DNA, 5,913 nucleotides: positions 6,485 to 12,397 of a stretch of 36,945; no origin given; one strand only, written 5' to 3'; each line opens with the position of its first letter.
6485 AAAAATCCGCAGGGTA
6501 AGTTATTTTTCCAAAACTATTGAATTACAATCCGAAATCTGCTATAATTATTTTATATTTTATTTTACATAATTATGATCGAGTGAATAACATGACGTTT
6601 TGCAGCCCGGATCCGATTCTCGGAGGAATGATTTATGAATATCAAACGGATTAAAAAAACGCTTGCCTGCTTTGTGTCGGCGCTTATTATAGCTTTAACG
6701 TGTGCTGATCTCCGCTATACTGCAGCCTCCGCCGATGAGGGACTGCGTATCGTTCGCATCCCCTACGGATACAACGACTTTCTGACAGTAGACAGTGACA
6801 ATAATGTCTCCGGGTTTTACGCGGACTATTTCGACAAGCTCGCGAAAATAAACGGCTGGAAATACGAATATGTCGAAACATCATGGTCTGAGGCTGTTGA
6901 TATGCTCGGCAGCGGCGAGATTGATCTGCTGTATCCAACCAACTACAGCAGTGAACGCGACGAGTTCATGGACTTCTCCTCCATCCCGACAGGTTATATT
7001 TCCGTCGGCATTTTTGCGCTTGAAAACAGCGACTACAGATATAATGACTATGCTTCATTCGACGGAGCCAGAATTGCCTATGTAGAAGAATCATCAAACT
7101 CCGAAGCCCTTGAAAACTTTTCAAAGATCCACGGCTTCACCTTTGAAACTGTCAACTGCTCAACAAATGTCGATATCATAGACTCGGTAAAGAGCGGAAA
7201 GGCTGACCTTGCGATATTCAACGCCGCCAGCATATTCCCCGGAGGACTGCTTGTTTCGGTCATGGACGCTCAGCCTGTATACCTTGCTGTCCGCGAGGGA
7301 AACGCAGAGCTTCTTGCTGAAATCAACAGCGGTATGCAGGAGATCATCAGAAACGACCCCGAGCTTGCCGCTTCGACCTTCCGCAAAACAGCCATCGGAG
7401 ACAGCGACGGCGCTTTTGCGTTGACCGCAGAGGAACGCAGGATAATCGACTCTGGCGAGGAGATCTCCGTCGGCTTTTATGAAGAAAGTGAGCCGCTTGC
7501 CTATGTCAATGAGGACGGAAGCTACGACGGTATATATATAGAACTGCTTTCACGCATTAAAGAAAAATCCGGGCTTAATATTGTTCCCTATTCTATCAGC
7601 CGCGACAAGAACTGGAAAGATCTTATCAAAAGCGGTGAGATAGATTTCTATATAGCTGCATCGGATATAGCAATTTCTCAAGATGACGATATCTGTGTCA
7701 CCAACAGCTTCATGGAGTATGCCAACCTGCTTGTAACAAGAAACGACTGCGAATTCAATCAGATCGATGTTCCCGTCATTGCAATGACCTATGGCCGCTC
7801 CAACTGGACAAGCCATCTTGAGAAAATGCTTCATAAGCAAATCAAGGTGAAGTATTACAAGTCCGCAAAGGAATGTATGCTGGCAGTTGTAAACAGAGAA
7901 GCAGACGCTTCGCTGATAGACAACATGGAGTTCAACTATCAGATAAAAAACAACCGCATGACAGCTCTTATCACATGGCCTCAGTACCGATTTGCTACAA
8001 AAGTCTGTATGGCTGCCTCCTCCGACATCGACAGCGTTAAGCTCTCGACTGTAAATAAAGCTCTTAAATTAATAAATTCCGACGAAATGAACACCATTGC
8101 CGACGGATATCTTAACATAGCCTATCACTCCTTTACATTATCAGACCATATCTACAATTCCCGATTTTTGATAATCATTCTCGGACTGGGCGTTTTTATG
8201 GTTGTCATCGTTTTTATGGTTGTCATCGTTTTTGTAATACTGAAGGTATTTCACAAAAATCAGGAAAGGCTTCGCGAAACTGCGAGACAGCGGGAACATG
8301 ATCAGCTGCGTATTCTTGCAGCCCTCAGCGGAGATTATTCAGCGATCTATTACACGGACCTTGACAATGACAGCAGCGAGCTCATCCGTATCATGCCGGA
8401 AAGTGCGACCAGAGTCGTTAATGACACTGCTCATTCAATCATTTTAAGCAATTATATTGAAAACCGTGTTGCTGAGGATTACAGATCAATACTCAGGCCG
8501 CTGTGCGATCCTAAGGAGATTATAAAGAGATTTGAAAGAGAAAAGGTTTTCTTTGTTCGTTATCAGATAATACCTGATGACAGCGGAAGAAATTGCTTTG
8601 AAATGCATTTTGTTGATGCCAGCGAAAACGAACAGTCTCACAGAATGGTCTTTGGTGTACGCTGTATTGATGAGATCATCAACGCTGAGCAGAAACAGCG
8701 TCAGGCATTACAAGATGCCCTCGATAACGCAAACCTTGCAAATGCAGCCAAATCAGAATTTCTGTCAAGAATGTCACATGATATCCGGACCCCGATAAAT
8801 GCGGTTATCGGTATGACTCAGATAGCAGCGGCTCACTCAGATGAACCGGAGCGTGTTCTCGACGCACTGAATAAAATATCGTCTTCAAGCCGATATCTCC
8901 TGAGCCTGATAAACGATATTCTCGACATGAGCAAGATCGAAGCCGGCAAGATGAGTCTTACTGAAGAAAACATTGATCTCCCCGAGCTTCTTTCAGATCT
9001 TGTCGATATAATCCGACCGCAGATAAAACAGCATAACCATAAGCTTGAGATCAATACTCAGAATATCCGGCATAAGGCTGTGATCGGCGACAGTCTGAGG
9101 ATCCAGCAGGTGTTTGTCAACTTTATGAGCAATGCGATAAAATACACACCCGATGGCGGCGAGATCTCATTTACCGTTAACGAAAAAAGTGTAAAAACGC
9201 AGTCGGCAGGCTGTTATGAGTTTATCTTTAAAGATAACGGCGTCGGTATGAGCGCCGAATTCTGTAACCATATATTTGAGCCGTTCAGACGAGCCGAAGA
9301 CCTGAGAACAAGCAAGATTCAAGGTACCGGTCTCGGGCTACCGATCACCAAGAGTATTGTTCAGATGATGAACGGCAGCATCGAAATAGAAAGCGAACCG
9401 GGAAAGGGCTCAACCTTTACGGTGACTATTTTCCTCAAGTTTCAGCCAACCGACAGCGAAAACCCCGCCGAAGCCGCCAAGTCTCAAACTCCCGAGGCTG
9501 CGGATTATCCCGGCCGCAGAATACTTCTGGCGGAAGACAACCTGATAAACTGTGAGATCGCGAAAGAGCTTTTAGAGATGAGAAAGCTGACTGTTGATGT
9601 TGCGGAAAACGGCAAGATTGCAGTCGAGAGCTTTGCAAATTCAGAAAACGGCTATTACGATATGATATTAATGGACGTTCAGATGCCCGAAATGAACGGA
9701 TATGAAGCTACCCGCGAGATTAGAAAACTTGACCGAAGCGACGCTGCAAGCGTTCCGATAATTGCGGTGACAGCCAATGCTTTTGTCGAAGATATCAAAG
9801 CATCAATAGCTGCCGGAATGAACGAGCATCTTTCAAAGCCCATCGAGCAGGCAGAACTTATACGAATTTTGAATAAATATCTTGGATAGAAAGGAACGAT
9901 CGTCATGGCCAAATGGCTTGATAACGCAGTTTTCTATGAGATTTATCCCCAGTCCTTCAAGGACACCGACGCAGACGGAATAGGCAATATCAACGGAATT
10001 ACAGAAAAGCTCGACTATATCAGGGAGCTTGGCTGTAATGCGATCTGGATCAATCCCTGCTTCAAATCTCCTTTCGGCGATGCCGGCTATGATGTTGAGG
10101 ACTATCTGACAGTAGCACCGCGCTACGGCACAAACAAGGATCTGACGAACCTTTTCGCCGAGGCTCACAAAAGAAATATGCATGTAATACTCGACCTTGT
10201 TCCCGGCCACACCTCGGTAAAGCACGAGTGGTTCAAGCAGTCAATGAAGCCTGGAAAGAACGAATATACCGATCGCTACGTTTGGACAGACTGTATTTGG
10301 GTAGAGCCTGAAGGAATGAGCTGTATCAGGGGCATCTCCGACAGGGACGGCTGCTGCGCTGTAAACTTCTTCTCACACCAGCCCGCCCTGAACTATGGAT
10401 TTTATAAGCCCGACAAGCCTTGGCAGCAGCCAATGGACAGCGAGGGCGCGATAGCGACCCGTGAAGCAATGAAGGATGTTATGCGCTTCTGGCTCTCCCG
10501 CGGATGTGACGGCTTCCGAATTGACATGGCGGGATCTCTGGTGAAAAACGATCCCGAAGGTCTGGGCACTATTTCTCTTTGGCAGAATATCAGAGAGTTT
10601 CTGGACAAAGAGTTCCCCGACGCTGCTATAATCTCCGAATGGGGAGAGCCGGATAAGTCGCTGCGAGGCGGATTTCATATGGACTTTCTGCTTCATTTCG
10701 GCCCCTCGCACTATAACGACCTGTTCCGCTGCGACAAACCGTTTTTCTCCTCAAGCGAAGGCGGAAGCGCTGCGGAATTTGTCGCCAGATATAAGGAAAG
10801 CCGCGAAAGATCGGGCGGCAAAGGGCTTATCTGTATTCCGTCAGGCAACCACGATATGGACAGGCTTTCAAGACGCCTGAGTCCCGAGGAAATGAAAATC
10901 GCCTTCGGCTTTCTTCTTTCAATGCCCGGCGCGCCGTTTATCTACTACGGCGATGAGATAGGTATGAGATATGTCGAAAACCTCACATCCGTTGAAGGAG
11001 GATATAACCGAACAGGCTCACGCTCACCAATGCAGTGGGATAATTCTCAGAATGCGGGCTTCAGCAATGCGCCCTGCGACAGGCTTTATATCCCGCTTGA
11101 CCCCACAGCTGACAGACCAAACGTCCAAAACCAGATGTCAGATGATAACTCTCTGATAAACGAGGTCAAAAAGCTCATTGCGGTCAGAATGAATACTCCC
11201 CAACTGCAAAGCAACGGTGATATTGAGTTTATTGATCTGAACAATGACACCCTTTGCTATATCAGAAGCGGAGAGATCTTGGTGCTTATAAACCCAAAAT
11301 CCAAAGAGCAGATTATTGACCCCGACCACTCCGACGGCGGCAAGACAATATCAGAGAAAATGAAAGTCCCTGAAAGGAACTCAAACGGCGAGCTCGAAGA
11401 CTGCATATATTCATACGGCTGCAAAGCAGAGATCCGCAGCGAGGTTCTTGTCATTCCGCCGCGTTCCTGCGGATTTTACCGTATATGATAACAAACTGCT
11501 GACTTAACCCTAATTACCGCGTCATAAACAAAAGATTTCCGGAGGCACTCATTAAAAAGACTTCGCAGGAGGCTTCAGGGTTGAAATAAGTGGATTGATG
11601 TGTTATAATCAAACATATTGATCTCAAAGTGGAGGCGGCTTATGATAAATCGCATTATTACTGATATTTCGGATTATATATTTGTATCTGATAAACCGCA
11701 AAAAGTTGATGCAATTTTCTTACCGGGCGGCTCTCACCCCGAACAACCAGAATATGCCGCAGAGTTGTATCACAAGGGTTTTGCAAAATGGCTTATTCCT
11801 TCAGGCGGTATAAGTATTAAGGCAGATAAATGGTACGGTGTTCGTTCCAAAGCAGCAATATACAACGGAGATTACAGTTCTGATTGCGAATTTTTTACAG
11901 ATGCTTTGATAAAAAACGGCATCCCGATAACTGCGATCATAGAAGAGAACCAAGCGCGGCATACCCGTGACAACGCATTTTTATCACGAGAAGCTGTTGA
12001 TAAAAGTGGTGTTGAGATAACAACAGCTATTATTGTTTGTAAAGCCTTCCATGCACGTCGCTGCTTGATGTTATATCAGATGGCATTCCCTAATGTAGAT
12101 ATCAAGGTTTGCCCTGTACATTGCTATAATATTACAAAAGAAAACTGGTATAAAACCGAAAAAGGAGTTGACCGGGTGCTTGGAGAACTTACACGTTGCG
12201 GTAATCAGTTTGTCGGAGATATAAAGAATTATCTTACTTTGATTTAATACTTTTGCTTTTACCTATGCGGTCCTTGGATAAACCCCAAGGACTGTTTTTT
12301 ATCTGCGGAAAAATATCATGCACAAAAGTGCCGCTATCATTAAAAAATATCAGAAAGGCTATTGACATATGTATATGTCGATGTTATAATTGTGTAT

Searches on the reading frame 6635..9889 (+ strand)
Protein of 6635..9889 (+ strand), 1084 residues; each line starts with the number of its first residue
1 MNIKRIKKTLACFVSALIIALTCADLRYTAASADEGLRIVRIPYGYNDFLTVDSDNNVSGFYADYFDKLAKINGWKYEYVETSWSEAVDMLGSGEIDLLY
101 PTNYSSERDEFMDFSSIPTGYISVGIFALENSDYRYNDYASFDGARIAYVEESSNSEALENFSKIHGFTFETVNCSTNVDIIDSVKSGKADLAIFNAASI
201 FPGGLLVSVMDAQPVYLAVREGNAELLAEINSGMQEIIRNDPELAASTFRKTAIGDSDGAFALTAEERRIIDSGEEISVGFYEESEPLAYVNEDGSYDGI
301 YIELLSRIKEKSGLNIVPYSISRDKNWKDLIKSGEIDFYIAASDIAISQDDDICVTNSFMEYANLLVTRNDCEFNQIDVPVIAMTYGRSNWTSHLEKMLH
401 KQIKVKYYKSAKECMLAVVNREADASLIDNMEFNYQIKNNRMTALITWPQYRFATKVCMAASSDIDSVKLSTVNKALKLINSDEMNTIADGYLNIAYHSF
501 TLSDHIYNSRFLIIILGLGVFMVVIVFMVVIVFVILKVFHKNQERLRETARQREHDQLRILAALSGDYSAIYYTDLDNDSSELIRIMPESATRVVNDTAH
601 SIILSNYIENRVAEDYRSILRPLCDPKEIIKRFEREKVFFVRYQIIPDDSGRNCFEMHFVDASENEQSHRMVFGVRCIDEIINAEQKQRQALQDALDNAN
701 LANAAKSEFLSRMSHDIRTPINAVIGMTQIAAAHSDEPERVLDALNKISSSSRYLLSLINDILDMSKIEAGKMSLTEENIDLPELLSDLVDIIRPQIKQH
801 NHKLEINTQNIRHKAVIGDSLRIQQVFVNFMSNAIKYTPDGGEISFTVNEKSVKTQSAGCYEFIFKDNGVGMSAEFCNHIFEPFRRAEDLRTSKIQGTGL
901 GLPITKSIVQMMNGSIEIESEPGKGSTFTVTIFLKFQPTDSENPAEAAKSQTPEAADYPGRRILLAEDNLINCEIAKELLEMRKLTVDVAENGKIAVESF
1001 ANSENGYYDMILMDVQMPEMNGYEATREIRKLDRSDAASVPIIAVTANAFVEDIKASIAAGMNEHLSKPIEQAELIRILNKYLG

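Call 49: search_protein_families(library=pfam, max_evalue=0.0001, proteins=[window:6635-9889:+])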
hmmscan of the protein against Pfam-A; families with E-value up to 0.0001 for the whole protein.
window:6635-9889:+ (1084 aa): 4 families
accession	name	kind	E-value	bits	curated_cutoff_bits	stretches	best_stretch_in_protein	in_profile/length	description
PF00497.25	SBP_bac_3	-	7.3e-28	97.4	26.4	2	45-240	8-119/132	Bacterial extracellular solute-binding proteins, family 3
PF02518.31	HATPase_c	-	1.2e-27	96.9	26.4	1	818-933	1-108/111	Histidine kinase-, DNA gyrase B-, and HSP90-like ATPase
PF00072.30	Response_reg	-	2.5e-25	89.2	30.2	1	963-1079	1-110/111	Response regulator receiver domain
PF00512.31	HisKA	-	3.6e-17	62.6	26.9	1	705-771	1-66/66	His Kinase A (phospho-acceptor) domain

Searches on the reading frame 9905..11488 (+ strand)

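Call 49: search_protein_families(library=pfam, max_evalue=0.0001, proteins=[window:9905-11488:+])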
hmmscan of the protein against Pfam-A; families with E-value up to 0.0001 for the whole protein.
window:9905-11488:+ (527 aa): 1 family
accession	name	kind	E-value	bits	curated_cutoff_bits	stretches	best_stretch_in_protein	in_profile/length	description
PF00128.31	Alpha-amylase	-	1.2e-79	269.2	22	1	13-435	2-444/446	Alpha amylase, catalytic domain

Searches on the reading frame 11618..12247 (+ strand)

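Call 49: search_protein_families(library=pfam, max_evalue=0.0001, proteins=[window:11618-12247:+])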
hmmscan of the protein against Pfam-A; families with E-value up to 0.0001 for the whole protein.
window:11618-12247:+ (209 aa): 1 family
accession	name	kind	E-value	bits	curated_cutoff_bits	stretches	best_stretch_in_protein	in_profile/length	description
PF02698.23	DUF218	-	5.1e-18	65.7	27.6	1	31-188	1-128/133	DUF218 domain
